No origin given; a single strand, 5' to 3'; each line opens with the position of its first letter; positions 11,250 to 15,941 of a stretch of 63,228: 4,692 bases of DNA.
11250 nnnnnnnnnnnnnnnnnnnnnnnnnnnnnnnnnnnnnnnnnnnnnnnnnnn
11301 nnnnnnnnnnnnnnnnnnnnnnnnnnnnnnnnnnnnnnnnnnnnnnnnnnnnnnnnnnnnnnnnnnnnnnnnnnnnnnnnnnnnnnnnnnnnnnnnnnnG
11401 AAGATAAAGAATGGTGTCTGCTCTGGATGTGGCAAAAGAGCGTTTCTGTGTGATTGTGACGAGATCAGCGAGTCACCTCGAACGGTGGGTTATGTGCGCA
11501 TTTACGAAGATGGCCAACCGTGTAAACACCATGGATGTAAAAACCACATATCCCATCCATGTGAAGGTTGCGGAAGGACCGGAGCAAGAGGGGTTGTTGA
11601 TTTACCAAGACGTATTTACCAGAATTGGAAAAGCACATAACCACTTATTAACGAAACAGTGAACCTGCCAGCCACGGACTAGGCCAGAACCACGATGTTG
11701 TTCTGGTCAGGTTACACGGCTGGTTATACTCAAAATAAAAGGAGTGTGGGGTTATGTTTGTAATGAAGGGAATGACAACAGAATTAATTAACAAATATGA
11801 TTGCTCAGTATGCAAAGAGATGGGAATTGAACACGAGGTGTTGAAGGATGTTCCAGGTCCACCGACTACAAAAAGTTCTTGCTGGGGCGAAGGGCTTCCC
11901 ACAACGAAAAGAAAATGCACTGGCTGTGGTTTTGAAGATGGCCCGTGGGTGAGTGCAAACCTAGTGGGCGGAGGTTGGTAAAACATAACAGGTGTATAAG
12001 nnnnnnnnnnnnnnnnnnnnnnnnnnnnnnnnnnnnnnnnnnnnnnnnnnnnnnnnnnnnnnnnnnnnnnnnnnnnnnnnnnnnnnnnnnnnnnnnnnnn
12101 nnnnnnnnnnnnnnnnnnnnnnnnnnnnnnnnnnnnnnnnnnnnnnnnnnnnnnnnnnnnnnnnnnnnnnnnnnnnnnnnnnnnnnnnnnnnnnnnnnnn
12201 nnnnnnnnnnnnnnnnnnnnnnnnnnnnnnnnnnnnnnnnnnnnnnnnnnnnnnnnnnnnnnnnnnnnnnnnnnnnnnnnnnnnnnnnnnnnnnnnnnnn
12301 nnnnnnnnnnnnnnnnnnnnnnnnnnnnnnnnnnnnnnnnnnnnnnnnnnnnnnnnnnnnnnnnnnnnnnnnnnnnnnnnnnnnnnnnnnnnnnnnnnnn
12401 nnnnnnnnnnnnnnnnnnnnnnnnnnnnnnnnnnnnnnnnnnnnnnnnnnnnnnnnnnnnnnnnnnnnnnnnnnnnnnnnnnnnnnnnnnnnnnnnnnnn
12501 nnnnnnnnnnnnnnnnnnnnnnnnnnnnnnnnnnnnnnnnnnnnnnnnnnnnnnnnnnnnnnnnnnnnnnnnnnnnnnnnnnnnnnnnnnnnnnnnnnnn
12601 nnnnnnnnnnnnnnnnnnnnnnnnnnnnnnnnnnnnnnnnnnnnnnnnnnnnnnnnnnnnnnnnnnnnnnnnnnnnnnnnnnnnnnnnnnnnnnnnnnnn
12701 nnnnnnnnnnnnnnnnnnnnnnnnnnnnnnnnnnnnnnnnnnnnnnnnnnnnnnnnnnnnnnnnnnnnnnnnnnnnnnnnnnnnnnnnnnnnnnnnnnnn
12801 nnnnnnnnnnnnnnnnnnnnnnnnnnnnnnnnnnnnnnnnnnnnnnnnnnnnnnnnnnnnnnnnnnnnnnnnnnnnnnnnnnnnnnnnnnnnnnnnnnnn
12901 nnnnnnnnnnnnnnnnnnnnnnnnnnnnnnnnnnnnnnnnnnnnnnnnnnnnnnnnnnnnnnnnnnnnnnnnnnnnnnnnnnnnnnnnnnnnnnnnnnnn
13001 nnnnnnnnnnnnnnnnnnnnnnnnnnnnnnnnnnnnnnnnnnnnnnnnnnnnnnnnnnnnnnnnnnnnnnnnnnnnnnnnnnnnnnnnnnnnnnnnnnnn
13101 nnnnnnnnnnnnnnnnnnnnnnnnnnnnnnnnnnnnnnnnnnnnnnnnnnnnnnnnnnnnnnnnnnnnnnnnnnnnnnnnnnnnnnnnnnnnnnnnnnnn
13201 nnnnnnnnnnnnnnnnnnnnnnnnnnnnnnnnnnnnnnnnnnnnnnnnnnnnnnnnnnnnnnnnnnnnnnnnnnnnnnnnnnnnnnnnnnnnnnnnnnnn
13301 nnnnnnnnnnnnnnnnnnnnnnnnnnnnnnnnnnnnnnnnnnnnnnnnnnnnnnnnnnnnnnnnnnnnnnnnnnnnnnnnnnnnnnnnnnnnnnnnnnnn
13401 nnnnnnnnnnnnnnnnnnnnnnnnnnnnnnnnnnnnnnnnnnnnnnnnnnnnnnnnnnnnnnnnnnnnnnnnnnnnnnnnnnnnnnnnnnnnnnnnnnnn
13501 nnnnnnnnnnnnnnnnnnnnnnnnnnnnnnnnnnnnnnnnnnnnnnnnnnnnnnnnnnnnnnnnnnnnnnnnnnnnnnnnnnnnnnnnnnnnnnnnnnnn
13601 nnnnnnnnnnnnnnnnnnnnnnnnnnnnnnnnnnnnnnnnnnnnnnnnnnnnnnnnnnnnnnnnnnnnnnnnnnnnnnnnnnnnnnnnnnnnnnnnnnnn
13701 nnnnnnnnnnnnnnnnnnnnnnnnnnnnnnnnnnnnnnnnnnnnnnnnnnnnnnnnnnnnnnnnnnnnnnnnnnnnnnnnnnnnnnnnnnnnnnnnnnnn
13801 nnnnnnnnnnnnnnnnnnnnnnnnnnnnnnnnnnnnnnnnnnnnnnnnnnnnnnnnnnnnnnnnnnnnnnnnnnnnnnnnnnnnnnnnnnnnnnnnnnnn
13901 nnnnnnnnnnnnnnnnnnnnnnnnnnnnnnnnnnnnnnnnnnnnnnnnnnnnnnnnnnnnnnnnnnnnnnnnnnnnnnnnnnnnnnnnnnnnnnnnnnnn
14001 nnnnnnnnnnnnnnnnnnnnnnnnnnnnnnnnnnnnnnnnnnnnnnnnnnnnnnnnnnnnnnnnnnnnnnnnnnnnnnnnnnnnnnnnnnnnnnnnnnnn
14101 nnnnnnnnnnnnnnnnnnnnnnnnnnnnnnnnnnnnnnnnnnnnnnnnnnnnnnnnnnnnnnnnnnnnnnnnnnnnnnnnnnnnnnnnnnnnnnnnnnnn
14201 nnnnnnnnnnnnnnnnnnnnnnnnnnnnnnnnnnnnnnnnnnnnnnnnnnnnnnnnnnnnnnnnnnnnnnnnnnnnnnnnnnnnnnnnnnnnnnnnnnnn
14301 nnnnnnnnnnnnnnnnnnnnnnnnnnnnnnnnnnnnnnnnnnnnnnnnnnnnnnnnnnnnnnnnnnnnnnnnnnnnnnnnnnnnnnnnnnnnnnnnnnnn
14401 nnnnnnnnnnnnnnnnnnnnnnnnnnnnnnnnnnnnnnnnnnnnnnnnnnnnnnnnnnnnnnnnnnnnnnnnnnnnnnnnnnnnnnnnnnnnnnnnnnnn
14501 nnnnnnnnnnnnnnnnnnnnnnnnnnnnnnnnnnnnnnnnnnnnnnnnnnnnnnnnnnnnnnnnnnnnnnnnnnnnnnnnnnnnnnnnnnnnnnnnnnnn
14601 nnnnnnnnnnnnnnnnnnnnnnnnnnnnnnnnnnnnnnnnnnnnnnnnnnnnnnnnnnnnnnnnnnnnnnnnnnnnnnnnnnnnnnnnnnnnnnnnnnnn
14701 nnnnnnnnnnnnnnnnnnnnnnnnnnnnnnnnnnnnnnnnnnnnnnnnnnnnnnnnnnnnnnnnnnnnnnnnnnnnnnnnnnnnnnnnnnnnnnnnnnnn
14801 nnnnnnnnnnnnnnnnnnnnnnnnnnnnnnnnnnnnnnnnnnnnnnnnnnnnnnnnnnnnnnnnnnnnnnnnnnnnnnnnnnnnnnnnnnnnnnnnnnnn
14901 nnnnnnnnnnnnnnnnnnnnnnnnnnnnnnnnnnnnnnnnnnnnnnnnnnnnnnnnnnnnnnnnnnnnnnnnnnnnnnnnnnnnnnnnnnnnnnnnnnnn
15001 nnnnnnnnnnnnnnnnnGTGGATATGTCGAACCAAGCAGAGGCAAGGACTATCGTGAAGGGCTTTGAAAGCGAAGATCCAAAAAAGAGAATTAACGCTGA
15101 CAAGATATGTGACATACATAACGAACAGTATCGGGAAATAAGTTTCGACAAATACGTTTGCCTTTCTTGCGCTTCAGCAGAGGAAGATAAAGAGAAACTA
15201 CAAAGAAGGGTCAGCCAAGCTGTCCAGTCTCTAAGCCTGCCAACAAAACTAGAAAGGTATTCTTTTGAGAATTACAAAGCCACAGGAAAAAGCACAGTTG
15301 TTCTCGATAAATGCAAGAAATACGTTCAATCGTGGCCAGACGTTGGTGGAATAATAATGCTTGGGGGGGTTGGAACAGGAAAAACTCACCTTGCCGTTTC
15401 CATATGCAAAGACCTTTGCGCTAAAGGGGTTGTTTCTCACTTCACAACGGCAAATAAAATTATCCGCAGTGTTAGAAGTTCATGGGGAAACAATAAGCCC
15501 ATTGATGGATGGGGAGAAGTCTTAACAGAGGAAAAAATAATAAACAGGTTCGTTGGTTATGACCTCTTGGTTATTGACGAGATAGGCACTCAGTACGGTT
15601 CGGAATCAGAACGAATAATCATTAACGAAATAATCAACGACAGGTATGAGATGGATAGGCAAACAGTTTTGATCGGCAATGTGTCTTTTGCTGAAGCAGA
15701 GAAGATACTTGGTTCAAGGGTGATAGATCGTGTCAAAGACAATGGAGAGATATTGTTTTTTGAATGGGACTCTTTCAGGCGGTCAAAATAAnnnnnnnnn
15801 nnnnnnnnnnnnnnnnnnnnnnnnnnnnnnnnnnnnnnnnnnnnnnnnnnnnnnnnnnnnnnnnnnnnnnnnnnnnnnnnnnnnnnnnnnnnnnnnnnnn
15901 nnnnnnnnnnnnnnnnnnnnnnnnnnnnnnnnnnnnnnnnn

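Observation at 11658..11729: Conserved structured intergenic box with a compensatory inner stem (two copies: 11658-11729 and 16218-16291)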

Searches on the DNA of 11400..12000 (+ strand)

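Call 9: search_dna_similar(query=window:11400-12000:+, collection=phages, mode=distant, max_rows=30)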
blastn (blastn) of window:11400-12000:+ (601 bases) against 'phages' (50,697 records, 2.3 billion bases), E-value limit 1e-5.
No match.

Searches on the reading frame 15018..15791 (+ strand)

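Call 19: search_protein_families(library=phrogs, proteins=[window:15018-15791:+], max_evalue=0.00001)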
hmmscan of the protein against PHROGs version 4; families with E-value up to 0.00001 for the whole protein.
window:15018-15791:+ (257 aa): 4 families
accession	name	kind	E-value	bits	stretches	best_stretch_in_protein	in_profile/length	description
phrog_50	-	DNA, RNA and nucleotide metabolism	3.1e-56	192.6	1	18-255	265-511/570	DnaC-like helicase loader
phrog_3277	-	DNA, RNA and nucleotide metabolism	3.4e-30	106.1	1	110-255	11-154/168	DnaC-like helicase loader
phrog_27475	-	unknown function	1.7e-09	37.7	1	38-254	374-583/599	-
phrog_26922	-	DNA, RNA and nucleotide metabolism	1.7e-06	29.6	1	172-242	3-73/92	DnaC-like helicase loader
